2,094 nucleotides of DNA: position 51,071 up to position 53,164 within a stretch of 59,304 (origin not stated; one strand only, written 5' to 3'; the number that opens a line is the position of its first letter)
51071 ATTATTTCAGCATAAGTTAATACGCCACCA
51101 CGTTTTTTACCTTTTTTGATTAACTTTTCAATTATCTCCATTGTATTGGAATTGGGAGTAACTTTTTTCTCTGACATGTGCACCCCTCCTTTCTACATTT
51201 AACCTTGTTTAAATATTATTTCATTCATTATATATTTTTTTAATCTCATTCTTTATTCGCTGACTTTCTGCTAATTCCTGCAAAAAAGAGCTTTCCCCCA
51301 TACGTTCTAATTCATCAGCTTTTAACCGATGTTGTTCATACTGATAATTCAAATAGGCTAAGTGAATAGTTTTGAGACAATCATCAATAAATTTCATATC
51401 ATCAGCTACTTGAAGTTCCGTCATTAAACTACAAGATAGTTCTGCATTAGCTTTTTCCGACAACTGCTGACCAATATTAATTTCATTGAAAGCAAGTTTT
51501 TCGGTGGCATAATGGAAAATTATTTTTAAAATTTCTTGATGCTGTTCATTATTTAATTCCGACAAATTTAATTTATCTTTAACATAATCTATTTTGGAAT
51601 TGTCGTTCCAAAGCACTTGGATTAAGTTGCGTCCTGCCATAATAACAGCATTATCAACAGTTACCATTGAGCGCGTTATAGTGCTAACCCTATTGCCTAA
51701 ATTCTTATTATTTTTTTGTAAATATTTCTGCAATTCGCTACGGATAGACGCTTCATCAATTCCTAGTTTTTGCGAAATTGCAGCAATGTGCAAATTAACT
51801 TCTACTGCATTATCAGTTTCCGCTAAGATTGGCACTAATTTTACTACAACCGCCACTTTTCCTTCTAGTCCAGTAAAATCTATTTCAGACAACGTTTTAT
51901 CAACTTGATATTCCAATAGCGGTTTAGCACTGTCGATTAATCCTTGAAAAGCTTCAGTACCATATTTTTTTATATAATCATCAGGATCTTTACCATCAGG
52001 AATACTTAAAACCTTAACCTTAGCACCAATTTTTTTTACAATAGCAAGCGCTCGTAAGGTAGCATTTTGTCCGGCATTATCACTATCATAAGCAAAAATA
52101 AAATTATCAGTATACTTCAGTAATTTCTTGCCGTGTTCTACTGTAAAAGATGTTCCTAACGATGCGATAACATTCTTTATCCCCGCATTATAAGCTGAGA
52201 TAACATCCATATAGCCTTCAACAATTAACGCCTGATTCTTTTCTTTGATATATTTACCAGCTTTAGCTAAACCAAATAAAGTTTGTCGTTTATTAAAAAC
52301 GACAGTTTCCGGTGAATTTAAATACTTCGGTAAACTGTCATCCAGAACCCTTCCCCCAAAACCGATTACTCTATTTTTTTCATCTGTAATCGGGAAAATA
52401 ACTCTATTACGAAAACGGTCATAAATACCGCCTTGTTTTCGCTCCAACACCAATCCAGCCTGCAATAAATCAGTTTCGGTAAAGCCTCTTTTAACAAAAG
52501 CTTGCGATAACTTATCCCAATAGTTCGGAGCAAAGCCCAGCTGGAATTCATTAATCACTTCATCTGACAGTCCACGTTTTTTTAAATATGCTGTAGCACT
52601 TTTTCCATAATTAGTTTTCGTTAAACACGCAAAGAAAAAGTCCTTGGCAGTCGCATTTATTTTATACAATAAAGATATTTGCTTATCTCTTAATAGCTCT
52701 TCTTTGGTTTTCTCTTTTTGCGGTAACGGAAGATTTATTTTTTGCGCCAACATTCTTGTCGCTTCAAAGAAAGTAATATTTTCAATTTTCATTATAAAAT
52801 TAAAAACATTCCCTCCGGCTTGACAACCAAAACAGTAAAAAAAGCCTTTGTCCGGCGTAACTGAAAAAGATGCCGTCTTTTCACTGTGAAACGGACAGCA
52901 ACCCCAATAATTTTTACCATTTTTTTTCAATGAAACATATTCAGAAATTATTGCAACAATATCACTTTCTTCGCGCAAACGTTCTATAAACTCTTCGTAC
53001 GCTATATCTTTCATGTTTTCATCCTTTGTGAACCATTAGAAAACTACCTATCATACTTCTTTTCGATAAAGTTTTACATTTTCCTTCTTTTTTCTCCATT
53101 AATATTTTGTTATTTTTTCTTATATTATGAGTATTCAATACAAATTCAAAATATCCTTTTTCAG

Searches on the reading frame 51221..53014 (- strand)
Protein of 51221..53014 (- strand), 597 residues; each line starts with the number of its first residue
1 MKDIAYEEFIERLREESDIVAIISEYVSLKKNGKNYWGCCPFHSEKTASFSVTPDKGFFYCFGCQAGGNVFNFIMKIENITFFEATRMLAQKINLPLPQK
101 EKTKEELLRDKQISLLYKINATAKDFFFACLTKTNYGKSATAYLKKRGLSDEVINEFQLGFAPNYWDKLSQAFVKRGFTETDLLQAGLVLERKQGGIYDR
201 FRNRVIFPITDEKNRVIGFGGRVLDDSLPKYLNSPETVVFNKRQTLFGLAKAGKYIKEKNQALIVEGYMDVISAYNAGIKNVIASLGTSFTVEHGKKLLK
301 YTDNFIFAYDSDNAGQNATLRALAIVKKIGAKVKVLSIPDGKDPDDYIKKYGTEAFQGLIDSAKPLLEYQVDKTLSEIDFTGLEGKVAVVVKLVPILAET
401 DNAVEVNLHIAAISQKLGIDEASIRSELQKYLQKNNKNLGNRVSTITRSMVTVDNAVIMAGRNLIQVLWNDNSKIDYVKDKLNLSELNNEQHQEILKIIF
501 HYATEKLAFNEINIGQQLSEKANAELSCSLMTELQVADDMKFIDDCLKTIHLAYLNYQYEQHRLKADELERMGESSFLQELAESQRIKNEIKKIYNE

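Call 33: find_encoding_contigs(protein=window:51221-53014:-, flank=10000, max_places=1)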
Protein window:51221-53014:- (597 aa): 25 contigs read that carry it; 1 place shown.
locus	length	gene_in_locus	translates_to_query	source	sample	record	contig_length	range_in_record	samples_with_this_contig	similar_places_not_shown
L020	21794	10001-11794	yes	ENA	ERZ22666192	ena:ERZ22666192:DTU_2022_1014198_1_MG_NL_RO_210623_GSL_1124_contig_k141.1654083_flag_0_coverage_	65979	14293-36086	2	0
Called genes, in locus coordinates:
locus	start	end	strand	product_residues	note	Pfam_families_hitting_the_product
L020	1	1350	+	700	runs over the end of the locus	PF07697:7TMR-HDED, PF07698:7TM-7TMR_HD, PF01966:HD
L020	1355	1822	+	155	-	PF02130:YbeY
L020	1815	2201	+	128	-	PF00383:dCMP_cyt_deam_1, PF08211:dCMP_cyt_deam_2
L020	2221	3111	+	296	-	PF00071:Ras (weak), PF01926:MMR_HSR1, PF02421:FeoB_N, PF04548:AIG1, PF10662:PduV-EutP (weak), PF00009:GTP_EFTU, PF00350:Dynamin_N (weak), PF07650:KH_2, +2 more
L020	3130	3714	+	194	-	PF04367:DUF502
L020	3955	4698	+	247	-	PF11967:RecO_N, PF02565:RecO_C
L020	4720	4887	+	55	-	-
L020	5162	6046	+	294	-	PF02091:tRNA-synt_2e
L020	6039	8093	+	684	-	PF02092:tRNA_synt_2f, PF05746:DALR_1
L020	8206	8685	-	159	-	-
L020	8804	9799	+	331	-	PF01966:HD, PF13286:HD_assoc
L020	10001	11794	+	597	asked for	PF01807:Zn_ribbon_DnaG, PF08275:DNAG_N, PF01751:Toprim, PF13362:Toprim_3 (weak), PF13662:Toprim_4, PF13155:Toprim_2, PF10410:DnaB_bind (weak)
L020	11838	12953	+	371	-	PF03979:Sigma70_r1_1, PF00140:Sigma70_r1_2, PF04542:Sigma70_r2, PF04539:Sigma70_r3, PF04545:Sigma70_r4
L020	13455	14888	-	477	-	PF00206:Lyase_1, PF08328:ASL_C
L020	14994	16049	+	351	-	PF04055:Radical_SAM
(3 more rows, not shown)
